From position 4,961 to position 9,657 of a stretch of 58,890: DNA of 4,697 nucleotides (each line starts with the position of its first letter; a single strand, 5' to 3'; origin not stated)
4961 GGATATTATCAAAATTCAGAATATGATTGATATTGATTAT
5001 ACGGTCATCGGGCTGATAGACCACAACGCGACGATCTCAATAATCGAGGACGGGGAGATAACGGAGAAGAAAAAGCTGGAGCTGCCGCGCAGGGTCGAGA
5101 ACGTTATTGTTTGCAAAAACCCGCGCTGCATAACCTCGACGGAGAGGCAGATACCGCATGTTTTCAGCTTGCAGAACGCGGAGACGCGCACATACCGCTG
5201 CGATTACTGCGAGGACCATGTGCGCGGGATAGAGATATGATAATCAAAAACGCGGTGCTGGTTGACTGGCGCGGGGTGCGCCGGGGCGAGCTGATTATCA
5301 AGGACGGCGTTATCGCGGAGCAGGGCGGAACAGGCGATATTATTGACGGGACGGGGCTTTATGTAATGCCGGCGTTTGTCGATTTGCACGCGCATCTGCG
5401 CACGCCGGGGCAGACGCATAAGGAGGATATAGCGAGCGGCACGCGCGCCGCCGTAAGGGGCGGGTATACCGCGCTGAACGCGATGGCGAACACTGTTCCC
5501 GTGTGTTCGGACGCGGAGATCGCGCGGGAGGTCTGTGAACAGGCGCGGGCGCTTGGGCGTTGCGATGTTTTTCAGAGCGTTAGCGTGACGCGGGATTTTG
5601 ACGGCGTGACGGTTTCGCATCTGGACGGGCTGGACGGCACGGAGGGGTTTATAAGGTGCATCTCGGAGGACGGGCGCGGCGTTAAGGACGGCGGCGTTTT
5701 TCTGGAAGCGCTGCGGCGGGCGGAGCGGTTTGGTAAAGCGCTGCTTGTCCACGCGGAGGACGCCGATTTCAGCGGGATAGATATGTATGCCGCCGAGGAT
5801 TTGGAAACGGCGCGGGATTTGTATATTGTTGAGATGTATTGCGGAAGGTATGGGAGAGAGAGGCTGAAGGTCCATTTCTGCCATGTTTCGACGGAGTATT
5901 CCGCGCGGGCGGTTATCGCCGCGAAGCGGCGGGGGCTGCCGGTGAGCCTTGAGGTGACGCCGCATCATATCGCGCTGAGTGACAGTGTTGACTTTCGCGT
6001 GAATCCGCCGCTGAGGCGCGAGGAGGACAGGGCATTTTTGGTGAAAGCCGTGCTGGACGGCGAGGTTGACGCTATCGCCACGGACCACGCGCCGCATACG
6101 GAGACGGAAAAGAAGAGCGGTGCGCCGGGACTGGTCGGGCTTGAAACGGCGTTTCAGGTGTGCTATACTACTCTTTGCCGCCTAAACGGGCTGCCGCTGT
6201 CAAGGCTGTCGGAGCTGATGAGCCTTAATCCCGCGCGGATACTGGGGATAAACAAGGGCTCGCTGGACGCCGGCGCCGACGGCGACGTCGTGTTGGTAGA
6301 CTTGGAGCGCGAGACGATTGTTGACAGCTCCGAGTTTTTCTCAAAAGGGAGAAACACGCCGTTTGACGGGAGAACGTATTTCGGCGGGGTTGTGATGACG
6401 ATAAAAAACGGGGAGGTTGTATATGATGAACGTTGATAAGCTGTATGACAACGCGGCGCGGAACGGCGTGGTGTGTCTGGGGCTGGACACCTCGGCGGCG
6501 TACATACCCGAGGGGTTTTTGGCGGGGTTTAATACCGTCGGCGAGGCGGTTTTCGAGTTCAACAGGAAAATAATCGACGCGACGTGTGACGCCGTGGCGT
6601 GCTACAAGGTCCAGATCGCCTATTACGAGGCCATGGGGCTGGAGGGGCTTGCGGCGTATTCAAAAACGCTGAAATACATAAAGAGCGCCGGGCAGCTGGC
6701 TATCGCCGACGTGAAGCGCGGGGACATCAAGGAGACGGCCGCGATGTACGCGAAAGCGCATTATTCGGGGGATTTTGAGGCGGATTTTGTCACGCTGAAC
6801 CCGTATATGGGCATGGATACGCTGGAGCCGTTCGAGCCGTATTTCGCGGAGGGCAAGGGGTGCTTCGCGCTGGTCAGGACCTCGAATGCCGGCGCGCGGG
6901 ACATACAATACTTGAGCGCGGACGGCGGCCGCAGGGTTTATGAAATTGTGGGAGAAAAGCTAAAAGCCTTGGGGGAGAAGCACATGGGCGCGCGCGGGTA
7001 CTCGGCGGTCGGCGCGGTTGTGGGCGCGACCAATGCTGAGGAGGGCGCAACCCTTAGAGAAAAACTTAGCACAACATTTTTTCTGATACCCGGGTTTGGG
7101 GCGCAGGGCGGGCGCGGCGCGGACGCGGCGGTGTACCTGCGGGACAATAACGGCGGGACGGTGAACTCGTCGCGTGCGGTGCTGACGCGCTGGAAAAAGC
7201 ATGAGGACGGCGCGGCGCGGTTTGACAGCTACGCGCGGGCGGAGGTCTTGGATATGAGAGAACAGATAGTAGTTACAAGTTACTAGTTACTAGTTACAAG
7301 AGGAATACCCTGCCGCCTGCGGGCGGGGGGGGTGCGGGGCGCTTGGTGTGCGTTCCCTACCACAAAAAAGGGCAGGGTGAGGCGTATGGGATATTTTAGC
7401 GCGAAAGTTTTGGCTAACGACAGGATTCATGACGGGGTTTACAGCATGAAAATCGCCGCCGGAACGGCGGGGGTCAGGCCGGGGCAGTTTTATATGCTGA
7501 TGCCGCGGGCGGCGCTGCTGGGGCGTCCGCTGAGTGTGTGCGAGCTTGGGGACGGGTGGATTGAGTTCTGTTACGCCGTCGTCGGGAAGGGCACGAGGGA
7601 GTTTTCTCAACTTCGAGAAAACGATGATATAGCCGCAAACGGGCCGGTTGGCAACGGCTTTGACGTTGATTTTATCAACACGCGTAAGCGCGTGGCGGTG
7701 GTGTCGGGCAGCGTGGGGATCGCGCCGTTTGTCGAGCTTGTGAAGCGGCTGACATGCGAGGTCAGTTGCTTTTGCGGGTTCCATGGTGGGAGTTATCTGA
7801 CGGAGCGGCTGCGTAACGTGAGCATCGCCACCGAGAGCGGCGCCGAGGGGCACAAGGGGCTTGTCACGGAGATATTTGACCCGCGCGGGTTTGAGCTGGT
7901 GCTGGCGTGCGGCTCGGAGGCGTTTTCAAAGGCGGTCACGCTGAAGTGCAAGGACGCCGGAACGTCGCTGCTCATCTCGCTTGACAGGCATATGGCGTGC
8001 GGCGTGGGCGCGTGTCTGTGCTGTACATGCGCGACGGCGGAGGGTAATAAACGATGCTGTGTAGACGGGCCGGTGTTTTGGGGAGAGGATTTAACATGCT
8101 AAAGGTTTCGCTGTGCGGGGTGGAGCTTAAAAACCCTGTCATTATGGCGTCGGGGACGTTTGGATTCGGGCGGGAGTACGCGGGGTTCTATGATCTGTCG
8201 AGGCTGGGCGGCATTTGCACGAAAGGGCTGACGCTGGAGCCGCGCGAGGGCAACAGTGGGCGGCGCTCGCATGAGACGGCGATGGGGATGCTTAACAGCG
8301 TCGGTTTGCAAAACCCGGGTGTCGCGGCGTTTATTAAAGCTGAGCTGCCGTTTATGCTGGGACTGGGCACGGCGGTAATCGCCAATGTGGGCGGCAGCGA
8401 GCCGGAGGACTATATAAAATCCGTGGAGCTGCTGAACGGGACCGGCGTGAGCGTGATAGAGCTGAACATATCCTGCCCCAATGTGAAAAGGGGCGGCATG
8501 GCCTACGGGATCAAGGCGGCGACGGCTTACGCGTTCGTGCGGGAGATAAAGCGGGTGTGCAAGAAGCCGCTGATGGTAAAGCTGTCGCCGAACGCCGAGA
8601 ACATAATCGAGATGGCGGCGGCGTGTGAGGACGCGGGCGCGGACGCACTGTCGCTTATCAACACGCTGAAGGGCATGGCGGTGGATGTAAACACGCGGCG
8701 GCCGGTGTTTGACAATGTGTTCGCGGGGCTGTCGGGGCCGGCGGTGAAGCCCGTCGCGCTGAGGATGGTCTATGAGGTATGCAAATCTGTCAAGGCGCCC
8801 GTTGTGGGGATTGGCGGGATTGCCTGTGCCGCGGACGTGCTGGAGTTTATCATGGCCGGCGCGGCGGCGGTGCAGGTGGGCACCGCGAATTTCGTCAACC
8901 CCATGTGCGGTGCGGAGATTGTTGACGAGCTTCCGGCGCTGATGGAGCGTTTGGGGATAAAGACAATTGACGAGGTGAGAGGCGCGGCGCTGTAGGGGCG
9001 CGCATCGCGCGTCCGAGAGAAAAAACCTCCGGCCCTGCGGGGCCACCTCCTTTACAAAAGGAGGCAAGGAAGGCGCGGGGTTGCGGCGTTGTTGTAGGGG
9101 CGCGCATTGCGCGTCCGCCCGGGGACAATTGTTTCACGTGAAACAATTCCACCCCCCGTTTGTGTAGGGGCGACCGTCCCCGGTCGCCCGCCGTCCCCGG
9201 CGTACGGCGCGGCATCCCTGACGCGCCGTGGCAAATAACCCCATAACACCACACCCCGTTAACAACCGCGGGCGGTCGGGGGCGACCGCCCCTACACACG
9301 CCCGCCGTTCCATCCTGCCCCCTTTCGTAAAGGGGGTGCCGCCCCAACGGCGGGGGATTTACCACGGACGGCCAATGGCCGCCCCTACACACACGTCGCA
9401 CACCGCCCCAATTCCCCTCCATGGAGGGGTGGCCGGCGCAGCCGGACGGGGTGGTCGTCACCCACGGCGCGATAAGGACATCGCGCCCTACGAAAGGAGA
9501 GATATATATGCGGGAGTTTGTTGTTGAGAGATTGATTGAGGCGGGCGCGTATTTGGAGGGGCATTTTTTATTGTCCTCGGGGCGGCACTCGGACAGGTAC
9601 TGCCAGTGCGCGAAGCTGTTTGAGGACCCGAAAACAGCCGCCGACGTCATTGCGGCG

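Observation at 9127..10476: Three perfect consensus parS sites within 1.35 kb, bracketing pyrE and carried inside repeat mosaics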

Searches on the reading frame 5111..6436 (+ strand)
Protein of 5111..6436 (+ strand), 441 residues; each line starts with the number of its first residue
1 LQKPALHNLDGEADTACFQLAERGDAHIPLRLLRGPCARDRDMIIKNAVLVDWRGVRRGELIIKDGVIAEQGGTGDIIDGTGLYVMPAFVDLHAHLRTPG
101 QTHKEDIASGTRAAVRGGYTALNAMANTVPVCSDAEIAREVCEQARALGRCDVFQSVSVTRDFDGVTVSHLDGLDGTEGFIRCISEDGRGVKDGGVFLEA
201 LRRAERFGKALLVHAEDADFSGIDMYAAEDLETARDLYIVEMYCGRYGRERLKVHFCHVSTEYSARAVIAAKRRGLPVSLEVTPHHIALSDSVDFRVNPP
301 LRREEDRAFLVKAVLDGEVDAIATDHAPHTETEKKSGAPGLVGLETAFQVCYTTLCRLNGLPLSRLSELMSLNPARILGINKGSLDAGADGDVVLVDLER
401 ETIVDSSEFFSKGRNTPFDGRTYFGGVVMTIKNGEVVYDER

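Call 24: search_protein_families(library=ncbifam, proteins=[window:5111-6436:+], max_evalue=0.00001)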
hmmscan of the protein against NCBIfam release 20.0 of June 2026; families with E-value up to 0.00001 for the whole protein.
window:5111-6436:+ (441 aa): 40 families (the best 25 are shown)
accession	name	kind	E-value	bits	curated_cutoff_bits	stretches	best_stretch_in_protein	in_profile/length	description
TIGR00857.1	pyrC_multi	subfamily_domain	3.2e-91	306.4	279.05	1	74-440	26-411/412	dihydroorotase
NF006837.0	PRK09357.1-2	equivalog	2.1e-90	303.3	575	1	43-440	3-424/428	dihydroorotase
NF006841.0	PRK09357.2-2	equivalog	6.8e-88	295.2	640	1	44-440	3-419/421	dihydroorotase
NF006836.0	PRK09357.1-1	equivalog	6.1e-81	272.3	538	1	43-438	4-424/432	dihydroorotase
NF006844.0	PRK09357.2-5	equivalog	7.2e-81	272.3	701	1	60-439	23-421/422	dihydroorotase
NF006839.0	PRK09357.1-4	equivalog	1.6e-75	254.3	576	1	44-439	3-421/422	dihydroorotase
NF006845.0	PRK09357.2-6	equivalog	5.5e-71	239.5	728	1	44-440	4-427/428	dihydroorotase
NF006843.0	PRK09357.2-4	equivalog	3.5e-67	227.1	786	1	43-439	3-421/431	dihydroorotase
NF002668.0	PRK02382.1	equivalog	4.7e-62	210.1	452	1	43-440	1-413/436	dihydroorotase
NF003271.0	PRK04250.1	equivalog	7.9e-61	205.9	405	1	42-440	3-390/407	dihydroorotase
NF006842.0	PRK09357.2-3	equivalog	4.6e-58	196.9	695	1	73-436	45-436/440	dihydroorotase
NF006558.0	PRK09059.1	equivalog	7.3e-57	192.8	645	1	43-439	5-428/430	dihydroorotase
TIGR03178.1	allantoinase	equivalog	3.5e-55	187.6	357.85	1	42-440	1-427/441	allantoinase AllB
NF006559.0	PRK09060.1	equivalog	4.4e-54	183.5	482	2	251-438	227-422/444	dihydroorotase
NF004839.0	PRK06189.1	equivalog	5.5e-54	183.5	631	1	42-440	4-433/451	allantoinase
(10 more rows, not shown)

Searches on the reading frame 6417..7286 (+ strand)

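Call 24: search_protein_families(library=ncbifam, proteins=[window:6417-7286:+], max_evalue=0.00001)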
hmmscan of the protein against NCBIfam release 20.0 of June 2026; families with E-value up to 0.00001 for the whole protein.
window:6417-7286:+ (289 aa): 3 families
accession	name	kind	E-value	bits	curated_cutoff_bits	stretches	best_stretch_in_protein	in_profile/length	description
TIGR02127.1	pyrF_sub2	equivalog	2.4e-69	233.4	110.6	1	7-261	3-253/261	orotidine-5'-phosphate decarboxylase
NF004034.0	PRK05500.1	equivalog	1.6e-21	76.5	656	1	6-168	4-160/478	bifunctional orotidine-5'-phosphate decarboxylase/orotate phosphoribosyltransferase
NF010386.0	PRK13813.1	equivalog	8.7e-07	28.7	208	1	85-237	48-182/216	orotidine 5'-phosphate decarboxylase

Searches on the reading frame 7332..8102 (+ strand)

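Call 24: search_protein_families(library=ncbifam, proteins=[window:7332-8102:+], max_evalue=0.00001)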
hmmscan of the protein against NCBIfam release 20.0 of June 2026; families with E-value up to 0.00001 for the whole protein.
window:7332-8102:+ (256 aa): 13 families
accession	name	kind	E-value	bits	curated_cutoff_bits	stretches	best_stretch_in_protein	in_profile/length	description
NF000798.0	PRK00054.1-3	equivalog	6.6e-76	255.2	219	1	19-254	3-242/244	dihydroorotate dehydrogenase electron transfer subunit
NF000799.0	PRK00054.1-4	equivalog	2.5e-36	125.1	314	1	26-251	9-253/258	dihydroorotate dehydrogenase electron transfer subunit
NF000797.0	PRK00054.1-2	equivalog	1.6e-31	109.5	270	1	25-250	18-261/267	dihydroorotate dehydrogenase electron transfer subunit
NF000796.0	PRK00054.1-1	equivalog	1.5e-29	103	224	1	47-254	28-235/254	dihydroorotate dehydrogenase electron transfer subunit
NF004862.0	PRK06222.1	subfamily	3.6e-24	85.7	220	1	25-252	3-246/281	sulfide/dihydroorotate dehydrogenase-like FAD/NAD-binding protein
NF009414.0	PRK12778.1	equivalog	3.2e-21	75.3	1103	1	25-253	3-247/752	bifunctional dihydroorotate dehydrogenase B NAD binding subunit/NADPH-dependent glutamate synthase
TIGR02911.1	sulfite_red_B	equivalog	3.3e-19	69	288.6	1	37-140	21-121/261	anaerobic sulfite reductase subunit AsrB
NF006220.0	PRK08345.1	subfamily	1e-17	64.3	395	2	48-134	43-129/294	cytochrome-c3 hydrogenase subunit gamma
NF040830.1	sulfhyd_ShyC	equivalog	3.2e-15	56.1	600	2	174-249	194-276/288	NAD(P)-dependent hydrogenase/sulfhydrogenase 2 subunit gamma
NF040835.1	sulfhyd_HydG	equivalog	6.7e-14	51.8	650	2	45-133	47-135/292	NADPH-dependent hydrogenase/sulfhydrogenase 1 subunit gamma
NF004470.0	PRK05802.1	equivalog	1.6e-11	43.8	313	1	22-243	66-314/330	sulfide/dihydroorotate dehydrogenase-like FAD/NAD-binding protein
NF009413.0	PRK12775.1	equivalog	1e-10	40.1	1895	1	45-252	25-246/1006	putative trifunctional 2-polyprenylphenol hydroxylase/glutamate synthase subunit beta/ferritin domain-containing protein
NF009415.0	PRK12779.1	equivalog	4.5e-07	28.2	1519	0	18-247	645-911/944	putative bifunctional glutamate synthase subunit beta/2-polyprenylphenol hydroxylase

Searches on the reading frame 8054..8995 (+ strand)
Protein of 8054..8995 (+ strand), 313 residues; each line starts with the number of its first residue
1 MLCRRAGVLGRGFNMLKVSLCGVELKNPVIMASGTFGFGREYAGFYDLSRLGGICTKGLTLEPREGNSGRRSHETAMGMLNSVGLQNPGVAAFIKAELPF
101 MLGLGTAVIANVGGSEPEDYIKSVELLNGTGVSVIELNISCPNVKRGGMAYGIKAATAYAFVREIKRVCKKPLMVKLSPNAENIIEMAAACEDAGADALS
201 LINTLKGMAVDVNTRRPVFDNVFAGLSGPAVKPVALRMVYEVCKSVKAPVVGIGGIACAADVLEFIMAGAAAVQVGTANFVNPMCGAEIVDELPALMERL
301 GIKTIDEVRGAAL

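Call 24: search_protein_families(library=ncbifam, proteins=[window:8054-8995:+], max_evalue=0.00001)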
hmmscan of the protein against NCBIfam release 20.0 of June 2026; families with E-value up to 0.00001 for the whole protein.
window:8054-8995:+ (313 aa): 17 families
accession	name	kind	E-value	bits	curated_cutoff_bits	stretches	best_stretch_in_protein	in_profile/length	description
NF005574.0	PRK07259.1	equivalog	6.1e-125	416.1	269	1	14-312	3-302/304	dihydroorotate dehydrogenase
TIGR01037.2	pyrD_sub1_fam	subfamily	9e-103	343.5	270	1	16-312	1-299/300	dihydroorotate dehydrogenase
NF041011.1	dihydoor_dh_Arch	equivalog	2.6e-65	220.4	330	1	19-312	2-287/289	dihydroorotate dehydrogenase PyrD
NF006183.0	PRK08318.1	equivalog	2.7e-41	141.7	335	1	16-312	4-319/422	NAD-dependent dihydropyrimidine dehydrogenase subunit PreA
NF002702.0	PRK02506.1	equivalog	2.2e-37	128.8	301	1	16-310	4-307/313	dihydroorotate oxidase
NF003652.0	PRK05286.2-5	equivalog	1e-23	84.1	267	1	14-305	49-352/353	quinone-dependent dihydroorotate dehydrogenase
NF005741.0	PRK07565.1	subfamily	8.6e-22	77.7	303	1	108-311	105-305/335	dihydroorotate dehydrogenase-like protein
NF003645.0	PRK05286.1-2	equivalog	1.5e-21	76.6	366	1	14-312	44-354/359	quinone-dependent dihydroorotate dehydrogenase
NF003651.0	PRK05286.2-4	equivalog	3.4e-20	72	448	1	15-310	61-373/377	quinone-dependent dihydroorotate dehydrogenase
NF003650.0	PRK05286.2-3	equivalog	7.1e-20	71.2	477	1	15-311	72-387/393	quinone-dependent dihydroorotate dehydrogenase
TIGR01036.1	pyrD_sub2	equivalog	4.6e-18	65.1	200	1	14-312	44-354/356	dihydroorotate dehydrogenase (quinone)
NF003649.0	PRK05286.2-2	equivalog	3.3e-17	62.5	505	1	15-312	49-349/351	quinone-dependent dihydroorotate dehydrogenase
NF003648.0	PRK05286.2-1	equivalog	3.5e-14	52.5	433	1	12-311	47-354/360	quinone-dependent dihydroorotate dehydrogenase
NF003646.0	PRK05286.1-4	equivalog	2.6e-13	49.5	457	1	16-278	45-320/341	quinone-dependent dihydroorotate dehydrogenase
NF003644.0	PRK05286.1-1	equivalog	9.1e-12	44.7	418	1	15-278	44-320/336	quinone-dependent dihydroorotate dehydrogenase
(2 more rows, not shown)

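Call 37: find_encoding_contigs(protein=window:8054-8995:+, flank=10000, max_places=10)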
Protein window:8054-8995:+ (313 aa): no gene with exactly this product is on record in the collection.

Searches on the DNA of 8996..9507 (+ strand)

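Call 87: search_dna_similar(query=window:8996-9507:+, collection=phages, mode=distant, max_rows=8)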
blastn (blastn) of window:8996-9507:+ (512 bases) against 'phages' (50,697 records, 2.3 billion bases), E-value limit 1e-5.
No match.
